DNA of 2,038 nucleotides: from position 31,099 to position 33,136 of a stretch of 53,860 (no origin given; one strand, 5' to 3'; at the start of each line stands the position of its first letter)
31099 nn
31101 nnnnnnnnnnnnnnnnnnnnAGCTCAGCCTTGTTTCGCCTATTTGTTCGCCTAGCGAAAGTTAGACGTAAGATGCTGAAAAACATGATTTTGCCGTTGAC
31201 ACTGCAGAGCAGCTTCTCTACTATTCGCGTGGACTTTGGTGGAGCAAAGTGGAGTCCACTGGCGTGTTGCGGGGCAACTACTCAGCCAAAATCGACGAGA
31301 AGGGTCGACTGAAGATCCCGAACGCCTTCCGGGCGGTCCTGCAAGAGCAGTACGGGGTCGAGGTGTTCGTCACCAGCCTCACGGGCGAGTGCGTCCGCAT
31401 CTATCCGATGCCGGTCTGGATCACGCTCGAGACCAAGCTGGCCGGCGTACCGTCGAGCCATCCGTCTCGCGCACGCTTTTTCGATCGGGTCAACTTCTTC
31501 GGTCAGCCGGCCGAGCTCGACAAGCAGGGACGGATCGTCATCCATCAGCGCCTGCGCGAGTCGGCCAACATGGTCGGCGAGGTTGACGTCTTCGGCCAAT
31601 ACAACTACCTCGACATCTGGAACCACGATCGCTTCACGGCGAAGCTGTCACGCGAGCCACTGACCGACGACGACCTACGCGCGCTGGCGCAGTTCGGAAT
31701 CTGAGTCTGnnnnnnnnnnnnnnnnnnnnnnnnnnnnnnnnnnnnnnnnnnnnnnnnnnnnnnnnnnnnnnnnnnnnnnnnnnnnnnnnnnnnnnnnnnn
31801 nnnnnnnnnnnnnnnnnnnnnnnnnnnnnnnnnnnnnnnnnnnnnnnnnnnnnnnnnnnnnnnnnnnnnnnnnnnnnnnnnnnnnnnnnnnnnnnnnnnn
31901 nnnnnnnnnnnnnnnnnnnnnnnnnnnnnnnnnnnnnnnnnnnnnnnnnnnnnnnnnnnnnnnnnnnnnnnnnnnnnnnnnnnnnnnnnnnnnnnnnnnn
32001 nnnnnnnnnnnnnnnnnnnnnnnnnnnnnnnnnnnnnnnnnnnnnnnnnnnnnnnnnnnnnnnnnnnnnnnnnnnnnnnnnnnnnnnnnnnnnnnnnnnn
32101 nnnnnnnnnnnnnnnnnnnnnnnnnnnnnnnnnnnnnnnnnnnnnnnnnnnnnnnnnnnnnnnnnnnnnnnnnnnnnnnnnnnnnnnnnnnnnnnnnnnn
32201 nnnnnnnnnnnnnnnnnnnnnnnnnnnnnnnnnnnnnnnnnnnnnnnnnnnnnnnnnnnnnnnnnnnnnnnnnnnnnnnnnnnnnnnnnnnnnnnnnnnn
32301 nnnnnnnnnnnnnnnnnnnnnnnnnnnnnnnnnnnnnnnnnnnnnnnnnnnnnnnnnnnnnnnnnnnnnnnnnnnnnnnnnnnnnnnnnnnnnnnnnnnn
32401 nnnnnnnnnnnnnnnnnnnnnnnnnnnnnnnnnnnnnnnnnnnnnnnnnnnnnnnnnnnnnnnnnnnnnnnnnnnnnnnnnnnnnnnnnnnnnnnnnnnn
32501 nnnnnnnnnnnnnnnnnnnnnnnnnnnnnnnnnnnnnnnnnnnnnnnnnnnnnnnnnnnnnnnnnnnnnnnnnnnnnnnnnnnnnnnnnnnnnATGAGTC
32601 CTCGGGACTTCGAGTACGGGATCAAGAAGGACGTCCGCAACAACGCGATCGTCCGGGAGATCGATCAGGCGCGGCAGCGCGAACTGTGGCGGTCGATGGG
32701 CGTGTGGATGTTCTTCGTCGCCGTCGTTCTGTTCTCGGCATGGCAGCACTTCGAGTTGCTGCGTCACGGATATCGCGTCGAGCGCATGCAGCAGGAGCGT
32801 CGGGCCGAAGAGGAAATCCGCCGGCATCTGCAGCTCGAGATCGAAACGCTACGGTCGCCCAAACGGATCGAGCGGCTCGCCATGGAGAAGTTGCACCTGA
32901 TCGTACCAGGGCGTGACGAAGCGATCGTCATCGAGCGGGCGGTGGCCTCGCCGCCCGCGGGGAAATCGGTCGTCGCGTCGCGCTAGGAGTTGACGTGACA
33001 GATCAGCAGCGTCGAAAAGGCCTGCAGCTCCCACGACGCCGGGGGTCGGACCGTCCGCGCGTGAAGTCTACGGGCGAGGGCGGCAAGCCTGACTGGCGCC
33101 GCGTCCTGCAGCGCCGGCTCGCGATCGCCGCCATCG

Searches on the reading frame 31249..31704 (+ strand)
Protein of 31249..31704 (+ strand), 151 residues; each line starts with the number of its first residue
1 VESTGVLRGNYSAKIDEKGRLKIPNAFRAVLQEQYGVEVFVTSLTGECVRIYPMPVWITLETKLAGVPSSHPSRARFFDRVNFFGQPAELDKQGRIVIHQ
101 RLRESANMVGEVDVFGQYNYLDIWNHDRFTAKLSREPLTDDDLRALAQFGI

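Call 50: search_protein_families(library=pfam, proteins=[window:31249-31704:+], max_evalue=0.0001)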
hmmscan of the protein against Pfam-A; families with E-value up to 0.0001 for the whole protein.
window:31249-31704:+ (151 aa): 1 family
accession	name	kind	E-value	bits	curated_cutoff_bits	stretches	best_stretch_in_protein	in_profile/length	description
PF02381.23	MraZ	-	1.6e-19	70.1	23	2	89-146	9-69/72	MraZ protein, putative antitoxin-like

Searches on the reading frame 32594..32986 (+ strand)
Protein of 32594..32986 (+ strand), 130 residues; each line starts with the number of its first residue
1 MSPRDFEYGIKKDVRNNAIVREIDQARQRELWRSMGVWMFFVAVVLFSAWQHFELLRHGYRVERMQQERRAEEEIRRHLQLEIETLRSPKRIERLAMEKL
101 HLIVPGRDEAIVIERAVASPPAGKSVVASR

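Call 50: search_protein_families(library=pfam, proteins=[window:32594-32986:+], max_evalue=0.0001)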
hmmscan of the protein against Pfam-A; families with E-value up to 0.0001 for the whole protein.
window:32594-32986:+ (130 aa): 1 family
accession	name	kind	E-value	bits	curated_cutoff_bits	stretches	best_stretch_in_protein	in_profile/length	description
PF04999.18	FtsL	-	2.2e-05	24.8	22.9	1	41-114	27-96/97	Cell division protein FtsL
